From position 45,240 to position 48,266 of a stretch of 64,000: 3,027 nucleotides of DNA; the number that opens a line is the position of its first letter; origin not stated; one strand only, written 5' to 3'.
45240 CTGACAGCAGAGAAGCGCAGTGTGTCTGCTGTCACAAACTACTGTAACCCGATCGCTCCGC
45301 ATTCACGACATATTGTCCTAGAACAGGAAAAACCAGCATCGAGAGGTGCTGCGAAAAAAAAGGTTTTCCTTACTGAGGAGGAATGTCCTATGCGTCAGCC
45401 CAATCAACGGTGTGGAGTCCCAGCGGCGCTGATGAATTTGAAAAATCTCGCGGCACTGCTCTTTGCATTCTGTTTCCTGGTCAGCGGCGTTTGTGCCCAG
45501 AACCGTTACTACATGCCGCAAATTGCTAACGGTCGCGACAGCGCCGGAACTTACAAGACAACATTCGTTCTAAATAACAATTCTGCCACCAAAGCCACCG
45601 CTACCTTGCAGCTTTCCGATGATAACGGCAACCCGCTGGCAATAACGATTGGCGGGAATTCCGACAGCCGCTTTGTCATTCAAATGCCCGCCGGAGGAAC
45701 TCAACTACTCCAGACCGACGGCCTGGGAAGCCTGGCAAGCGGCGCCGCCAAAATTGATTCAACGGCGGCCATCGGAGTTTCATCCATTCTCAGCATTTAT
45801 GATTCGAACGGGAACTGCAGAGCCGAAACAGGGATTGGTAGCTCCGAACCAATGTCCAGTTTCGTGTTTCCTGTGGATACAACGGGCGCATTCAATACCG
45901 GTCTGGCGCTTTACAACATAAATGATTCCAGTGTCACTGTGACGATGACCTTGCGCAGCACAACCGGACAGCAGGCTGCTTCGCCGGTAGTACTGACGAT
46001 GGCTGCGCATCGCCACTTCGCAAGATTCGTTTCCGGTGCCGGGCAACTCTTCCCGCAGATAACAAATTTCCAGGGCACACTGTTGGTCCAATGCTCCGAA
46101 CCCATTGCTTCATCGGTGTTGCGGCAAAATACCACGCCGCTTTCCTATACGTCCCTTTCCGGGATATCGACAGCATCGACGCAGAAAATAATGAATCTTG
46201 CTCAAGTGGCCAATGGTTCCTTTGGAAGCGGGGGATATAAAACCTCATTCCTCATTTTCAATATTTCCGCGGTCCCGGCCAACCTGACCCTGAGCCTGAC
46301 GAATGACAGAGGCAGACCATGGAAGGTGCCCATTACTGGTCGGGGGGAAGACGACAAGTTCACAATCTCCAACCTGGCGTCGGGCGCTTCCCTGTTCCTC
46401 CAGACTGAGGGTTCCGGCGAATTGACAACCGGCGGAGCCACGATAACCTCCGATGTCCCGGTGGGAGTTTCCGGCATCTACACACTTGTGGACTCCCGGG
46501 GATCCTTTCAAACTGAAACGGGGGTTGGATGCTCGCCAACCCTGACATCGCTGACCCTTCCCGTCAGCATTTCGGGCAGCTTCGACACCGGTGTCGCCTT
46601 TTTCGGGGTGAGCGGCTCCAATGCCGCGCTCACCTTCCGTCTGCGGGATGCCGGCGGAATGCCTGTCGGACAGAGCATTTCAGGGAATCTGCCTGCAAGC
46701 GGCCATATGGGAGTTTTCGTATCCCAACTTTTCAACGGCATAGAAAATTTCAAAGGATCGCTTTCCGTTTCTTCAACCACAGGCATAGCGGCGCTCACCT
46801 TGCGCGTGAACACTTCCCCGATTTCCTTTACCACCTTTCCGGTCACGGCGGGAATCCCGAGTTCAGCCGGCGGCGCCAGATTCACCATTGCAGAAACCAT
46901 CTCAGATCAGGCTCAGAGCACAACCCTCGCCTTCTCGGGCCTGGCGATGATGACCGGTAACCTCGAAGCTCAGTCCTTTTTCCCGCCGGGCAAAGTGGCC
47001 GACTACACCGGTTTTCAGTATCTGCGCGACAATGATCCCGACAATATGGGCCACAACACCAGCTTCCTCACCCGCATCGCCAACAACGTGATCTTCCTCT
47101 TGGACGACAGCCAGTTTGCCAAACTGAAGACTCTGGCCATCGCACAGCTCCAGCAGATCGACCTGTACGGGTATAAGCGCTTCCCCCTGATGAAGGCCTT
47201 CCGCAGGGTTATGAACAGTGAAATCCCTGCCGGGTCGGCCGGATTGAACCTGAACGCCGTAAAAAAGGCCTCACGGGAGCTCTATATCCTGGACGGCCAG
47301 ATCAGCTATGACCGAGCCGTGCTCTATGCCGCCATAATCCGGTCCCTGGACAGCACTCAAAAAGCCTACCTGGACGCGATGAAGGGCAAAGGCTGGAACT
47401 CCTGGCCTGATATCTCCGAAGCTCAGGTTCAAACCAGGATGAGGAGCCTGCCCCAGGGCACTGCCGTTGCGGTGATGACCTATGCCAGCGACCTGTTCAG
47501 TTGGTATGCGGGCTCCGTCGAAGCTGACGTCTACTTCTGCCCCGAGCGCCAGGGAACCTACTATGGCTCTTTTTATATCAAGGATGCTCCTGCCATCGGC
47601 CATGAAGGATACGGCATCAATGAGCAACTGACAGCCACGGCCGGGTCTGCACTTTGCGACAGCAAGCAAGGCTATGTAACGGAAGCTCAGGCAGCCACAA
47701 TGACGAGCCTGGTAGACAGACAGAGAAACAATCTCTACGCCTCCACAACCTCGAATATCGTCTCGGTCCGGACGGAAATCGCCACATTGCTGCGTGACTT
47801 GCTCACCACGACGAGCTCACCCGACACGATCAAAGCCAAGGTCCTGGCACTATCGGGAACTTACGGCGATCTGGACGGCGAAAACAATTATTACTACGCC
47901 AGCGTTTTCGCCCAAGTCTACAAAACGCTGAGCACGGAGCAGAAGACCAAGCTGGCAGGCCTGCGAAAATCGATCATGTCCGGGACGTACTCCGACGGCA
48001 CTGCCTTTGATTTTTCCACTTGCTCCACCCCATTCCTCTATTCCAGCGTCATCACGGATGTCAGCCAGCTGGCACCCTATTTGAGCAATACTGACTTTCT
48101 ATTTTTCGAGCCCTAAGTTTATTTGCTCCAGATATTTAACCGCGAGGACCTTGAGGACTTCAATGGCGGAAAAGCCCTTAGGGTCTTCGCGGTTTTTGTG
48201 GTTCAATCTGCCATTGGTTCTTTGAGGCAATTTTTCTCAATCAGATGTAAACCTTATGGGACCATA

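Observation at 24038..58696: Recurring, apparently uncharacterised ~105-aa module in ~20 copies across five large secreted proteins with different enzymatic heads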

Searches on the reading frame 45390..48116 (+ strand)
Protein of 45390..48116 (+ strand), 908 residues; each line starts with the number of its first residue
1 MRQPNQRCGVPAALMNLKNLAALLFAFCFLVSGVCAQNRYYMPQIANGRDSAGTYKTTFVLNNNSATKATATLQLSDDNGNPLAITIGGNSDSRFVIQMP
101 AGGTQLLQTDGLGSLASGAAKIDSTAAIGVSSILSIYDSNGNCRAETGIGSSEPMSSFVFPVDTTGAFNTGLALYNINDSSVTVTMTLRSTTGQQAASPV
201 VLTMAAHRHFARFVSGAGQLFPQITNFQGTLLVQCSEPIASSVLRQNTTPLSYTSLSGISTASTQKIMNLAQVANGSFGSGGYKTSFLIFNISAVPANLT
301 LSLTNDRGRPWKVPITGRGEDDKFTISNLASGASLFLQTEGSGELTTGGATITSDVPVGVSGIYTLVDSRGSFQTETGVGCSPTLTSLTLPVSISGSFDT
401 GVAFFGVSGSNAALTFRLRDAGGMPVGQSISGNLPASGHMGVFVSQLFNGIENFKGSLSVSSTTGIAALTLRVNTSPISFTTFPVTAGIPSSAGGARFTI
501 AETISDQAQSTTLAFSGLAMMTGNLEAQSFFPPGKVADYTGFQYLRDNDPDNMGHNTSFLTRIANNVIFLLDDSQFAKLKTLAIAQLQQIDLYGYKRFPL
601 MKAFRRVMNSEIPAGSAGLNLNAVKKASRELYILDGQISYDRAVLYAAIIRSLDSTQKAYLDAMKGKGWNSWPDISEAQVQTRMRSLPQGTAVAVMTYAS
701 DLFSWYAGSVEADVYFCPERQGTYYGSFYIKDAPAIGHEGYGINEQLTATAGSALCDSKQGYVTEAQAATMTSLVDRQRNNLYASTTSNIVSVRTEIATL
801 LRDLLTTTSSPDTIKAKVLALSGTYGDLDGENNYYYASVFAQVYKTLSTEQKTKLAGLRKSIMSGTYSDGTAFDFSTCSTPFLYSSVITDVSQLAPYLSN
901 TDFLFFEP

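Call 8: search_protein_families(library=pfam, proteins=[window:45390-48116:+], max_evalue=1)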
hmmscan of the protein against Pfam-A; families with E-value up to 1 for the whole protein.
window:45390-48116:+ (908 aa): 2 families
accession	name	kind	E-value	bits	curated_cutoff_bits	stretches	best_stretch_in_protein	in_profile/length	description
PF23205.1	DUF7063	-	0.016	15.7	27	0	284-327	22-64/85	Domain of unknown function (DUF7063)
PF20938.3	DUF2264_C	-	0.18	11.5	27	0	744-808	166-227/266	DUF2264 C-terminal domain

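Call 9: search_protein_families(library=ncbifam, proteins=[window:45390-48116:+], max_evalue=1)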
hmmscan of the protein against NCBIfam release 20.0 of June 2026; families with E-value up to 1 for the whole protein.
window:45390-48116:+ (908 aa): 1 family
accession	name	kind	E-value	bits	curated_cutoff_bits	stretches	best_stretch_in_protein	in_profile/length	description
NF003758.0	PRK05352.1-1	equivalog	0.019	13.7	850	1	735-779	254-301/468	Na(+)-translocating NADH-quinone reductase subunit A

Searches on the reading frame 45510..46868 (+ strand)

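Call 87: search_protein_families(library=pfam, proteins=[window:45510-46868:+], max_evalue=1)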
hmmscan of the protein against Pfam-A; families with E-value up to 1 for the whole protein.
window:45510-46868:+ (453 aa): 2 families
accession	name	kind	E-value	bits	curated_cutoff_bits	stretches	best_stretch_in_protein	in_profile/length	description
PF23205.1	DUF7063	-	0.0062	17.1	27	0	244-287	22-64/85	Domain of unknown function (DUF7063)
PF19912.4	DUF6385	-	0.078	13.5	26.8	0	16-40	7-31/82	Domain of unknown function (DUF6385)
